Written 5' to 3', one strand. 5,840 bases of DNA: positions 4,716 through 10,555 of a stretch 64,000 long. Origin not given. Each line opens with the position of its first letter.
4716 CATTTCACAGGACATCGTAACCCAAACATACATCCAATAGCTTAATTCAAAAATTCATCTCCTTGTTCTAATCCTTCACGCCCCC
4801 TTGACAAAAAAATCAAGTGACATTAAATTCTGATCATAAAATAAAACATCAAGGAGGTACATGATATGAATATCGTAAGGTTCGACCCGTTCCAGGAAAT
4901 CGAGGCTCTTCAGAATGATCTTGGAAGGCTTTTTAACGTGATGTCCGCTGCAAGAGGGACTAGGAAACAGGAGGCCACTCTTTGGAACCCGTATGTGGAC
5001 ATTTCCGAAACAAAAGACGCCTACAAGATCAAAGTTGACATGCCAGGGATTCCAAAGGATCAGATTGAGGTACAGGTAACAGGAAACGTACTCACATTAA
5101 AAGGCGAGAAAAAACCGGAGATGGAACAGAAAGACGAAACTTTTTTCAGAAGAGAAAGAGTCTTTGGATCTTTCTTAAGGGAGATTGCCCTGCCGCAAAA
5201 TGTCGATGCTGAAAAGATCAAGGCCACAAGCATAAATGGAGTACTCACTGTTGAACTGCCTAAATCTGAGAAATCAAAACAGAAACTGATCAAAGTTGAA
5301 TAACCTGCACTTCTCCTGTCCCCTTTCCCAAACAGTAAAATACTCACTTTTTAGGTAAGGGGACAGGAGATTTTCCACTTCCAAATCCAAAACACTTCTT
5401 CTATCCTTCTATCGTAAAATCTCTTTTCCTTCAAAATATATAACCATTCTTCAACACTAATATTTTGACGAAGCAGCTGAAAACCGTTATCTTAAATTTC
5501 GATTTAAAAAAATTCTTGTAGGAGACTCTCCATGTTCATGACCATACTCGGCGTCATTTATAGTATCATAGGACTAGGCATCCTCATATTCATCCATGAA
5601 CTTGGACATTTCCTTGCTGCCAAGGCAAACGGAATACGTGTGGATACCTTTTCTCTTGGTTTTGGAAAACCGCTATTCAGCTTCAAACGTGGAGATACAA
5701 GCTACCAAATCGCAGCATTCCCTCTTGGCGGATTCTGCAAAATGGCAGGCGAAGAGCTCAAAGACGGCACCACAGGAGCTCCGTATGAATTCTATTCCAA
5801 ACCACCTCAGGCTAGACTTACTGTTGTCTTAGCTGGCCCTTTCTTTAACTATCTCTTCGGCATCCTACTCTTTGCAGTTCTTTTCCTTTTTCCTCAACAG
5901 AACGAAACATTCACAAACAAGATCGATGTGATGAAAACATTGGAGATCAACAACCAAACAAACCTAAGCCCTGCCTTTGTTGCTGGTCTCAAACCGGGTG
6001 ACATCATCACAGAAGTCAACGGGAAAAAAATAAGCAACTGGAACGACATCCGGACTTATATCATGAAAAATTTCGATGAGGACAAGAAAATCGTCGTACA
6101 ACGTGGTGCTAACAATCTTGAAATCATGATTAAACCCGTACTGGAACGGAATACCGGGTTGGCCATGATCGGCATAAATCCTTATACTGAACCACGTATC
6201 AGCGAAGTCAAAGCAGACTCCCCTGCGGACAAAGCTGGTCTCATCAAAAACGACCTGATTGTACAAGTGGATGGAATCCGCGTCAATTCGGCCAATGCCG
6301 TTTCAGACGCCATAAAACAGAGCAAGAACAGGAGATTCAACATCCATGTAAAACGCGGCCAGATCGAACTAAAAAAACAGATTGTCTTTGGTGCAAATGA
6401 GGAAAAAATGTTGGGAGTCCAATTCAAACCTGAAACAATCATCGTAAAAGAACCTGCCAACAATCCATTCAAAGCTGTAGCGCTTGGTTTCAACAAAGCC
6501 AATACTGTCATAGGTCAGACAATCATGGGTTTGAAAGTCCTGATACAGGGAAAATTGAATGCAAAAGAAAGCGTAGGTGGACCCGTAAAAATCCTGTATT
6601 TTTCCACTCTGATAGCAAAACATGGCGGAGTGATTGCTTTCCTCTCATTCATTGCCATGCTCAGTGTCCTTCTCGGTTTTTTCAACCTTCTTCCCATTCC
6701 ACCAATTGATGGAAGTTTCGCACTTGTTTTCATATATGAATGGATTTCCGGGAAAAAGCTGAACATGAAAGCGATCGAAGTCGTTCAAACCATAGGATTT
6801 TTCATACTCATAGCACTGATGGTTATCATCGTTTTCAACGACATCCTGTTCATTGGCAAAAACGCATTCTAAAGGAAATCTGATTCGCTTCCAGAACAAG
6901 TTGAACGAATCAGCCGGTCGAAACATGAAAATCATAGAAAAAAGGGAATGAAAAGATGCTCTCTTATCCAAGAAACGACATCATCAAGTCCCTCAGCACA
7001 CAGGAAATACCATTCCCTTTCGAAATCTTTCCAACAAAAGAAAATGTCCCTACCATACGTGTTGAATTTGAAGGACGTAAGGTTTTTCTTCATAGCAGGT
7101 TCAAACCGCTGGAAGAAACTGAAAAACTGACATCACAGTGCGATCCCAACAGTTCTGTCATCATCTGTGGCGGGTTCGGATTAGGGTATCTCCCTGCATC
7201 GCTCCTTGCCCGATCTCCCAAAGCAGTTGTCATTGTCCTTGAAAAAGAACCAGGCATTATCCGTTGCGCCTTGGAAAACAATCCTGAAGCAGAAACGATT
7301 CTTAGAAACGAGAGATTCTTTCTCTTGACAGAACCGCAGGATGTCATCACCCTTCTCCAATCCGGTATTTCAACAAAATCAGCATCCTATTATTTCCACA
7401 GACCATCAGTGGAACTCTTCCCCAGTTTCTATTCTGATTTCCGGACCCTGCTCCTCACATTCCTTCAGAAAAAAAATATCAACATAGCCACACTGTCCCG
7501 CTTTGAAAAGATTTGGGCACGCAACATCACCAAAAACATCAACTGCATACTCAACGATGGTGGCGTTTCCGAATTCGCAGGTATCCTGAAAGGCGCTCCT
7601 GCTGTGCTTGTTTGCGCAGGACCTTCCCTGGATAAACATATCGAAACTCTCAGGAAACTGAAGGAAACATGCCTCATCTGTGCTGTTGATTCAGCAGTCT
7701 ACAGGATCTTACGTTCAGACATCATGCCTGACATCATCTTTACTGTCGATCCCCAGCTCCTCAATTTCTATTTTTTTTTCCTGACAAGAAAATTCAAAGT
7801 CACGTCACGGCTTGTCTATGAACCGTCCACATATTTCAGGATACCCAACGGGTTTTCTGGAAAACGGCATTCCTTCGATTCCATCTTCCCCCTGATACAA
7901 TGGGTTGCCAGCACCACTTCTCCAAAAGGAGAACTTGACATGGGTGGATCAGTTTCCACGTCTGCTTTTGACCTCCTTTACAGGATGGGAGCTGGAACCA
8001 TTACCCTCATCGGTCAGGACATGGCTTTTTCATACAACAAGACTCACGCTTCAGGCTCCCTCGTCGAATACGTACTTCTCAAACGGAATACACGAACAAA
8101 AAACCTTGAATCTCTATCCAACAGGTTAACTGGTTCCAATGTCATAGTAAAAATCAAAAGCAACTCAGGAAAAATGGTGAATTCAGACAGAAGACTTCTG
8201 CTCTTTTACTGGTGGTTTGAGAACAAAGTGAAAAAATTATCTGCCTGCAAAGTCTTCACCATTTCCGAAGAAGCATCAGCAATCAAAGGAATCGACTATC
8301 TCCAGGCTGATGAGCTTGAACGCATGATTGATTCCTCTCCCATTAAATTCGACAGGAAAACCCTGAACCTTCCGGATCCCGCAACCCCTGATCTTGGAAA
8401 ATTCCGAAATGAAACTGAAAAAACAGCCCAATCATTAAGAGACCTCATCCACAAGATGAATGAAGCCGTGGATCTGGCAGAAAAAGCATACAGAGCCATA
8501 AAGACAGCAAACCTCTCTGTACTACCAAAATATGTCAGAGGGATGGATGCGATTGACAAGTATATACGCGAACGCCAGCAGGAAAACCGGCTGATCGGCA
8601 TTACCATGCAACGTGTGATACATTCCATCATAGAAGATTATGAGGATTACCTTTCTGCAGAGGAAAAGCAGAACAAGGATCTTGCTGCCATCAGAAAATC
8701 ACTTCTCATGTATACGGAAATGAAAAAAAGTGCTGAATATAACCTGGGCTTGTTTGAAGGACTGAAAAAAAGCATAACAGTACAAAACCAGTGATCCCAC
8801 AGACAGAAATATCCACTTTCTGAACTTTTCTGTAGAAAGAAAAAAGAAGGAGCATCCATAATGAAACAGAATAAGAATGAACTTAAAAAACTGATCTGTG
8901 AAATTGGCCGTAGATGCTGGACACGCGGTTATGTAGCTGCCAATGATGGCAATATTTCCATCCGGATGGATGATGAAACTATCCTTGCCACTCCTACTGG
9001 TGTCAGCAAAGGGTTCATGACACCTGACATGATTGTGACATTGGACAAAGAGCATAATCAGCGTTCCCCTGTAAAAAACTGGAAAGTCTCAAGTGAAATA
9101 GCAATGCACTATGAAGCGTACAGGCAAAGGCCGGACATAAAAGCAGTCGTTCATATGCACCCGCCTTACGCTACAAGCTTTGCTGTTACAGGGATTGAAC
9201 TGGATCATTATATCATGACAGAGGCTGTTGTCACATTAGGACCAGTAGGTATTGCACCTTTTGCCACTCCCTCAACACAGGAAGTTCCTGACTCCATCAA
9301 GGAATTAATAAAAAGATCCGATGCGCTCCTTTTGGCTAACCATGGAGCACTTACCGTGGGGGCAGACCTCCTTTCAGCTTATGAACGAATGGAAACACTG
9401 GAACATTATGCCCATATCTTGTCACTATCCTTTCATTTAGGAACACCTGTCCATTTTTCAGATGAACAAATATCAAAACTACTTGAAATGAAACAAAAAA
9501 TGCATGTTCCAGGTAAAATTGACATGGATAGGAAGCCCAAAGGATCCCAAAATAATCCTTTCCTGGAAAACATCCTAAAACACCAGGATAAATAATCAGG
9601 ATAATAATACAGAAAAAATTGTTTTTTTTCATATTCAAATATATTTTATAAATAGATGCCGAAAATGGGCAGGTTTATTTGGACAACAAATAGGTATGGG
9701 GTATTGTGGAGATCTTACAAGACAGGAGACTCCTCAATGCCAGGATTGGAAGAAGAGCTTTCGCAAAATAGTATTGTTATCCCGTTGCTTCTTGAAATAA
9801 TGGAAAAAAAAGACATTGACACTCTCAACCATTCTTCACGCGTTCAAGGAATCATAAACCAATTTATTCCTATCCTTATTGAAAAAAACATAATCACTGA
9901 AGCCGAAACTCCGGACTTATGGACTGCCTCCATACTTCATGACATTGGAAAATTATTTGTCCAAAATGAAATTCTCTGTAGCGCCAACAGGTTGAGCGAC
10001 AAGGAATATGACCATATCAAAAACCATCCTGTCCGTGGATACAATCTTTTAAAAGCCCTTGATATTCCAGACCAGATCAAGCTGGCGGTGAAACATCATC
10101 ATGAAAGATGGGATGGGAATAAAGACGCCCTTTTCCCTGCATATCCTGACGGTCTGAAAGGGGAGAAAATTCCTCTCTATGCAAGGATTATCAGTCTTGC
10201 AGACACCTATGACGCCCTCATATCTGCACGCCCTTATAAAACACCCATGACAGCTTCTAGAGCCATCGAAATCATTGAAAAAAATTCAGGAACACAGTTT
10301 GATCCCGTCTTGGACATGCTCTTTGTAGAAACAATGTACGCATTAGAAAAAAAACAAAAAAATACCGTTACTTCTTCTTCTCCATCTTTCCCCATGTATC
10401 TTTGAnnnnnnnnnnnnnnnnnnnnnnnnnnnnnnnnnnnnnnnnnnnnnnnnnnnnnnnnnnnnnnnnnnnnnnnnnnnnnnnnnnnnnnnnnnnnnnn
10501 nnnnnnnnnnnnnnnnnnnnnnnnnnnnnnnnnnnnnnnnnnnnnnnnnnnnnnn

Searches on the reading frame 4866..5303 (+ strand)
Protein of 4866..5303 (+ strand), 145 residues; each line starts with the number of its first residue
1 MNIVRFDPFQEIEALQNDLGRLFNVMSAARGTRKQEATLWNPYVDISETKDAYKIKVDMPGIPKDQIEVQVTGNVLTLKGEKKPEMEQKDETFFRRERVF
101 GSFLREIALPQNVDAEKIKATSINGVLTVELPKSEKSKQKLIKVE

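Call 45: search_protein_families(library=pfam, proteins=[window:4866-5303:+], max_evalue=0.00001)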
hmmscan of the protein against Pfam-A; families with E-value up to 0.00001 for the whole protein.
window:4866-5303:+ (145 aa): 2 families
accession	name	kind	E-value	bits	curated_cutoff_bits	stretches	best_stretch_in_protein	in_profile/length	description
PF00011.27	HSP20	-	3.5e-27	94.9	20.8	1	45-144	1-101/102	Hsp20/alpha crystallin family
PF17886.7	ArsA_HSP20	-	6.2e-07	29.3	22.5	1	51-130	2-62/63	HSP20-like domain found in ArsA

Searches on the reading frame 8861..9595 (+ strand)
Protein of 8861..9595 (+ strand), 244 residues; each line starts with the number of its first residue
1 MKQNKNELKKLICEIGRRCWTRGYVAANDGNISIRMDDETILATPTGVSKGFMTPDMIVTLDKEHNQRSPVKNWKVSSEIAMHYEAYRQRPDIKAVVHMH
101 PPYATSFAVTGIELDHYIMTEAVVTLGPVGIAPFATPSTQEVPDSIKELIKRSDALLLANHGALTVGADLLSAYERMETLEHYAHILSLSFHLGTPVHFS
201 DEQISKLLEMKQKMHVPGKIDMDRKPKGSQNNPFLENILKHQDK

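Call 45: search_protein_families(library=pfam, proteins=[window:8861-9595:+], max_evalue=0.00001)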
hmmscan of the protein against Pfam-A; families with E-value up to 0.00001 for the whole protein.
window:8861-9595:+ (244 aa): 1 family
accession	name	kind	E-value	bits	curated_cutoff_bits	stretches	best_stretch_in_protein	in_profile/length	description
PF00596.27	Aldolase_II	-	1.7e-47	162.1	22.2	1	11-186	2-181/183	Class II Aldolase and Adducin N-terminal domain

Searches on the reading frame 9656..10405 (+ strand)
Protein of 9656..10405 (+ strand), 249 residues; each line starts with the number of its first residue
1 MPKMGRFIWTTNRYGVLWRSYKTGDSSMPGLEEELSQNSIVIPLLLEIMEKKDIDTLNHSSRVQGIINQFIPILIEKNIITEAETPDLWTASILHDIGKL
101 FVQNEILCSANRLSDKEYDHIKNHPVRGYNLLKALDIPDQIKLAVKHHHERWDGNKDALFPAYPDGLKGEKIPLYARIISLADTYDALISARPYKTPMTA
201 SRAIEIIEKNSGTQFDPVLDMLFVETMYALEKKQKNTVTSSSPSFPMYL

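Call 45: search_protein_families(library=pfam, proteins=[window:9656-10405:+], max_evalue=0.00001)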
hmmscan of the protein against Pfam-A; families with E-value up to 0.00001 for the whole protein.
window:9656-10405:+ (249 aa): 2 families
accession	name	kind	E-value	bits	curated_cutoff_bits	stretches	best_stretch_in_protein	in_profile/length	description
PF13487.12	HD_5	-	1.6e-32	113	27.2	1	67-218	21-169/170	HD domain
PF01966.28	HD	-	4.8e-17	62.7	22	1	58-187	3-115/116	HD domain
